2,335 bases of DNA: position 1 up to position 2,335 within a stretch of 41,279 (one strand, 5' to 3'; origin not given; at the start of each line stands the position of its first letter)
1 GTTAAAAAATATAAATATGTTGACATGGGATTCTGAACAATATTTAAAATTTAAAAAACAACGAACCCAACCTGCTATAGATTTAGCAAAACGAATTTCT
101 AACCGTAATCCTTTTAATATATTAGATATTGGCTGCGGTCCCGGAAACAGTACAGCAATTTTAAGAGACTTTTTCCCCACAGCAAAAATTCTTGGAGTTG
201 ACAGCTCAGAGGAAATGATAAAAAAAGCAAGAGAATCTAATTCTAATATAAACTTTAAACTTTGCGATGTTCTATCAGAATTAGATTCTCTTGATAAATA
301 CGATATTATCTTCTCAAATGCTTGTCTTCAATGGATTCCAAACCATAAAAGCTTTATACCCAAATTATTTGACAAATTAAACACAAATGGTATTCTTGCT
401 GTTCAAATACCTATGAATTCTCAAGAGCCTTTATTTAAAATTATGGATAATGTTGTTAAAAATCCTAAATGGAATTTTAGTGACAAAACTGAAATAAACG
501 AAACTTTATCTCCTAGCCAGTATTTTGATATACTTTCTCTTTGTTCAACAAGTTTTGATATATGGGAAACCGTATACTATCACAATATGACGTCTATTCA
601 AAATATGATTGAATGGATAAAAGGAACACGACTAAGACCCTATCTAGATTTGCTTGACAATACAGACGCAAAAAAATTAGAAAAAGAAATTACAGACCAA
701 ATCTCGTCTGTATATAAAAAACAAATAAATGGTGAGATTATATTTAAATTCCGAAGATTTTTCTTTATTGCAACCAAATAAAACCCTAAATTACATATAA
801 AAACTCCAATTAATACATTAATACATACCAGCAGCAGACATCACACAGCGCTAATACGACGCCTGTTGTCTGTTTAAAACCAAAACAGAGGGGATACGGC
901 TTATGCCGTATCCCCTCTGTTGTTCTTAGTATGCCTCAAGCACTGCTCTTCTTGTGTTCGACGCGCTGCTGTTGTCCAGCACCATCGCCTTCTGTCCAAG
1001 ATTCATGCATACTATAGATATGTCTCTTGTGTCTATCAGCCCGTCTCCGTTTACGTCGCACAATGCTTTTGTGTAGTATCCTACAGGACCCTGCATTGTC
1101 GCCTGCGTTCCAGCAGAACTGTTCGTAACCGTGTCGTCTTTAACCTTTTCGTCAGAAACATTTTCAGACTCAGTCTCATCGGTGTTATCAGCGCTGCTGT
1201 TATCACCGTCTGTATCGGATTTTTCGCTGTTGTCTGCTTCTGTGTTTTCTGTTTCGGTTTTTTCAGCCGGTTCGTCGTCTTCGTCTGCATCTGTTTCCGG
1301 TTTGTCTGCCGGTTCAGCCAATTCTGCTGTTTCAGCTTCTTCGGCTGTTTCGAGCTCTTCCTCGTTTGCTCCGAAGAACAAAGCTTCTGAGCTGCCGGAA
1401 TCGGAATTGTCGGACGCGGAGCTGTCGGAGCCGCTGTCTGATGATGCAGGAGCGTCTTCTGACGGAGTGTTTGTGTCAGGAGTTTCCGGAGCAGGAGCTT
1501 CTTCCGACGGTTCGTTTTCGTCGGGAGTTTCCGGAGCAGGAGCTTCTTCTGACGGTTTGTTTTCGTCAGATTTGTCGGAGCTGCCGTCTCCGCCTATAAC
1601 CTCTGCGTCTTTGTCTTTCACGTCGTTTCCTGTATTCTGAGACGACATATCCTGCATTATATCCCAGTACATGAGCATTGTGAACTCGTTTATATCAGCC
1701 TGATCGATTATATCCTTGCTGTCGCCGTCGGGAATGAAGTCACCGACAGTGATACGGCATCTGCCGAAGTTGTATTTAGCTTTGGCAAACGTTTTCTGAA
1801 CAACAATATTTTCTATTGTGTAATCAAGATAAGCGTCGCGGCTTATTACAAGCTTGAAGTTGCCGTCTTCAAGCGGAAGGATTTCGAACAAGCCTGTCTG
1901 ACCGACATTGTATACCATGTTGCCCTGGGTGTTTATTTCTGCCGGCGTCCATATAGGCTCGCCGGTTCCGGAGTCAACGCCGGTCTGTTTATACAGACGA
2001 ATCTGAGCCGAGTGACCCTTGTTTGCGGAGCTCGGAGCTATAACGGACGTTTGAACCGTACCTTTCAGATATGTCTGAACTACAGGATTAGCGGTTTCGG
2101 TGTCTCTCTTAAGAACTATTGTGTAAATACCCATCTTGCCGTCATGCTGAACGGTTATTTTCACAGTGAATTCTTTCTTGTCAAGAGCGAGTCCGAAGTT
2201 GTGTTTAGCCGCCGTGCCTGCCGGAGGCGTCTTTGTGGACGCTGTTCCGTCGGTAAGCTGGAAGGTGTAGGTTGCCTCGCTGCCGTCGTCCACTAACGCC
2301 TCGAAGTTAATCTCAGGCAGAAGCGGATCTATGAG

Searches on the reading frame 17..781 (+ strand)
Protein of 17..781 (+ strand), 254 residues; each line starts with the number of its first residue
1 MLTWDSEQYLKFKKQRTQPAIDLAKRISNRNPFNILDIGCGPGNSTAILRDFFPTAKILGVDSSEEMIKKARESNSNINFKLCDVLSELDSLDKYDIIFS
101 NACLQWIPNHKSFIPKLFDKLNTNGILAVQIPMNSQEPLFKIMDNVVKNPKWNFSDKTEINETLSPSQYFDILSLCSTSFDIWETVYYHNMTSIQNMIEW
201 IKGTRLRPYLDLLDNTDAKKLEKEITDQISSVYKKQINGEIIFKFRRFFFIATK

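Call 14: find_encoding_contigs(protein=window:17-781:+, flank=10000, max_places=6)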
Protein window:17-781:+ (254 aa): 2 contigs read that carry it; 2 places shown.
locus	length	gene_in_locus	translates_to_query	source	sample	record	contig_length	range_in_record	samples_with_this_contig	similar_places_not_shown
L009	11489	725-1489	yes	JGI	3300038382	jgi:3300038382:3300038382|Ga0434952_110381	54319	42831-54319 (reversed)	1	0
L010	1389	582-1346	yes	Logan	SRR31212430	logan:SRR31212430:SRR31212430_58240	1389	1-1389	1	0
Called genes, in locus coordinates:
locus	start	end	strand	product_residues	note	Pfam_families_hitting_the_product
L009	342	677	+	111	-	PF01381:HTH_3, PF07022:Phage_CI_repr (weak), PF12844:HTH_19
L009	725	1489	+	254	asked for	PF01739:CheR (faint), PF13489:Methyltransf_23, PF01135:PCMT (weak), PF05175:MTS (weak), PF13847:Methyltransf_31, PF08241:Methyltransf_11, PF08242:Methyltransf_12, PF13649:Methyltransf_25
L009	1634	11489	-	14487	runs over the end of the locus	-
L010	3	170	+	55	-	?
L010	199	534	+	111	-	PF01381:HTH_3, PF07022:Phage_CI_repr (weak), PF12844:HTH_19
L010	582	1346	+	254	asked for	PF01739:CheR (faint), PF13489:Methyltransf_23, PF01135:PCMT (weak), PF05175:MTS (weak), PF13847:Methyltransf_31, PF08241:Methyltransf_11, PF08242:Methyltransf_12, PF13649:Methyltransf_25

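Call 33: search_protein_families(library=pfam, proteins=[window:17-781:+], max_evalue=1)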
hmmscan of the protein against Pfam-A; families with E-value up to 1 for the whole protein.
window:17-781:+ (254 aa): 22 families
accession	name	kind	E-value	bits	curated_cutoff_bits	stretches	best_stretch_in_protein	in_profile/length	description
PF13847.12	Methyltransf_31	-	1.4e-19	70.6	27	1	34-145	6-125/145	Methyltransferase domain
PF13489.12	Methyltransf_23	-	4.2e-16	59.5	27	1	13-136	2-123/164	Methyltransferase domain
PF13649.12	Methyltransf_25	-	1.6e-15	58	27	1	35-125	1-97/97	Methyltransferase domain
PF08241.18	Methyltransf_11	-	1.2e-13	52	21.2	1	36-128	1-94/95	Methyltransferase domain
PF08242.18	Methyltransf_12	-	2.7e-13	50.9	30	1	36-127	1-98/98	Methyltransferase domain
PF01135.25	PCMT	-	2.5e-07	31.1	20.3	1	34-141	76-183/210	Protein-L-isoaspartate(D-aspartate) O-methyltransferase (PCMT)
PF01739.24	CheR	-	4.6e-06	26.7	27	2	5-73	8-82/195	CheR methyltransferase, SAM binding domain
PF05175.20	MTS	-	7.3e-06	26.2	23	1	24-127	24-136/170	Methyltransferase small domain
PF13679.12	Methyltransf_32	-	3.9e-05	24.1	27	1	26-82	19-81/143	Methyltransferase domain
PF05401.17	NodS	-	4.2e-05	23.9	24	1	11-110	25-122/201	Nodulation protein S (NodS)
PF01728.25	FtsJ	-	0.00052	20.4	24.1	1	33-101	23-98/181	FtsJ-like methyltransferase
PF01209.24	Ubie_methyltran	-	0.00063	19.6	20.1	1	23-82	39-99/233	ubiE/COQ5 methyltransferase family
PF05219.18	DREV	-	0.0013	18.3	26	1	21-117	84-174/265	DREV methyltransferase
PF02390.23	Methyltransf_4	-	0.0025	17.7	24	1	35-78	5-48/173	Putative methyltransferase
PF06325.19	PrmA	-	0.0034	17.4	22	1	31-128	162-257/296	Ribosomal protein L11 methyltransferase (PrmA)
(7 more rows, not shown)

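Call 55: find_homologous_proteins(query=window:17-781:+, max_evalue=1e-20)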
Query window:17-781:+ (254 aa): 3178 proteins with E <= 1e-20 among 3702 candidates; the best 120 are listed.
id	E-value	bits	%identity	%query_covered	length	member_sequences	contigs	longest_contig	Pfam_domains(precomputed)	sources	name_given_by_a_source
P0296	3.1e-167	572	100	100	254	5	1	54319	PF13847.13,PF13489.13,PF05175.21,PF13649.13,PF01135.26,PF01739.25,PF08241.19,PF08242.19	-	-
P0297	1.7e-118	413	71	100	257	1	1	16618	PF13847.13,PF13489.13,PF05175.21,PF13649.13,PF01135.26,PF08241.19,PF08242.19,PF05401.17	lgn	-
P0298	1.9e-118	413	71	93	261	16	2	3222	PF13847.13,PF13489.13,PF05175.21,PF13649.13,PF01135.26,PF08241.19,PF08242.19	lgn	-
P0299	2.4e-118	412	71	99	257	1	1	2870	PF13847.13,PF13489.13,PF05175.21,PF13649.13,PF01135.26,PF08241.19,PF08242.19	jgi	-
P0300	5.5e-118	411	71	94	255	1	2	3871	PF13847.13,PF13489.13,PF13649.13,PF02390.24,PF01135.26,PF08241.19,PF08242.19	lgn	-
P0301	6.0e-118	411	71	100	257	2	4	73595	PF13847.13,PF13489.13,PF05175.21,PF13649.13,PF01135.26,PF08241.19,PF08242.19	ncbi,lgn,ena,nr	ncbi:MAG: methyltransferase domain-containing protein [Clostridia bacterium]|nr:methyltransferase do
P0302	1.4e-117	410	71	100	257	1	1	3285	PF13847.13,PF13489.13,PF13649.13,PF08241.19,PF08242.19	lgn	-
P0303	3.6e-117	408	71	100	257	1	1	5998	PF13847.13,PF13489.13,PF05175.21,PF13649.13,PF01135.26,PF08241.19,PF08242.19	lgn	-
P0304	7.1e-117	407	69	100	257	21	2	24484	PF13847.13,PF13489.13,PF05175.21,PF13649.13,PF01135.26,PF08241.19,PF08242.19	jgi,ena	jgi:trans-aconitate methyltransferase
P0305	7.2e-117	407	70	95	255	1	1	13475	PF13847.13,PF13489.13,PF05175.21,PF13649.13,PF02390.24,PF01135.26,PF08241.19,PF08242.19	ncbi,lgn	-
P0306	1.1e-116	407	70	100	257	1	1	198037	PF13847.13,PF13489.13,PF05175.21,PF13649.13,PF01135.26,PF08241.19,PF08242.19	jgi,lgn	-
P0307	1.7e-116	406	68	94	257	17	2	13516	PF13847.13,PF13489.13,PF05175.21,PF13649.13,PF01135.26,PF08241.19,PF08242.19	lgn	-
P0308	2.1e-116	406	71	99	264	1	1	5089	PF13847.13,PF13489.13,PF05175.21,PF13649.13,PF01135.26,PF08241.19,PF08242.19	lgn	-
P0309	2.4e-116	406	70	94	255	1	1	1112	PF13847.13,PF13489.13,PF03848.21,PF05175.21,PF03059.23,PF13649.13,PF02390.24,PF01135.26,PF08241.19,PF08242.19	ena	-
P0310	3.1e-116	405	70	100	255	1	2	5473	PF13847.13,PF13489.13,PF05175.21,PF13649.13,PF01135.26,PF08241.19,PF08242.19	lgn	-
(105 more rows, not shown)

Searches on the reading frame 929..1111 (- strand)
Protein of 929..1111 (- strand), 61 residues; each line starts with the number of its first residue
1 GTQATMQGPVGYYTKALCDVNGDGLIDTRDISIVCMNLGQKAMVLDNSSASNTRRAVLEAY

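Call 53: search_protein_families(library=pfam, proteins=[window:929-1111:-], max_evalue=1)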
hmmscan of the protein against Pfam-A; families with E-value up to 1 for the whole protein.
seq(61 aa): 4 families
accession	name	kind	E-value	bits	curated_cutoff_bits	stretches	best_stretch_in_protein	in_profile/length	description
PF00404.24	Dockerin_1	-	0.0011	19.6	22.9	1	15-35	33-53/57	Dockerin type I domain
PF13499.12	EF-hand_7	-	0.2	12.5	30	1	17-40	10-32/67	EF-hand domain pair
PF00036.39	EF-hand_1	-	0.2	11.7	25.4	1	17-32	8-23/29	EF hand domain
PF13405.12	EF-hand_6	-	0.22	11.8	25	1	17-39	8-30/30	EF-hand domain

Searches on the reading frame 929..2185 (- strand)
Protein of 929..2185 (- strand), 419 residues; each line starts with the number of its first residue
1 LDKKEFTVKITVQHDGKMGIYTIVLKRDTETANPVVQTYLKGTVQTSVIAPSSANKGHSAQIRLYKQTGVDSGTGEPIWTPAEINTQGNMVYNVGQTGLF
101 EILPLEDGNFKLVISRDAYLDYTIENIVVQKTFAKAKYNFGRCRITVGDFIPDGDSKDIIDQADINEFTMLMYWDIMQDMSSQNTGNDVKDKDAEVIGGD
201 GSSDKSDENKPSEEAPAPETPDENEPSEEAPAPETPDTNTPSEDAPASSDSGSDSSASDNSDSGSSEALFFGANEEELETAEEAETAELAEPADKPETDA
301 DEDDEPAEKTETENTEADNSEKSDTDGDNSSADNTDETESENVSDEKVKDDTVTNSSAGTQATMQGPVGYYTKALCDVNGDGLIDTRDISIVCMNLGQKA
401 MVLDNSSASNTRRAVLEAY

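Call 33: search_protein_families(library=pfam, proteins=[window:929-2185:-], max_evalue=1)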
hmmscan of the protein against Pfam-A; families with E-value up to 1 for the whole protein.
window:929-2185:- (419 aa): 1 family
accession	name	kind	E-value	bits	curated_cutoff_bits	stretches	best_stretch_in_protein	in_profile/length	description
PF00404.24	Dockerin_1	-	0.036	14.7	22.9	1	373-393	33-53/57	Dockerin type I domain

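Call 64: search_protein_families(library=ncbifam, proteins=[window:929-2185:-], max_evalue=0.01)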
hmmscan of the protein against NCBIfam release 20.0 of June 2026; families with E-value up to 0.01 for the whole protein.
window:929-2185:- (419 aa): 0 families
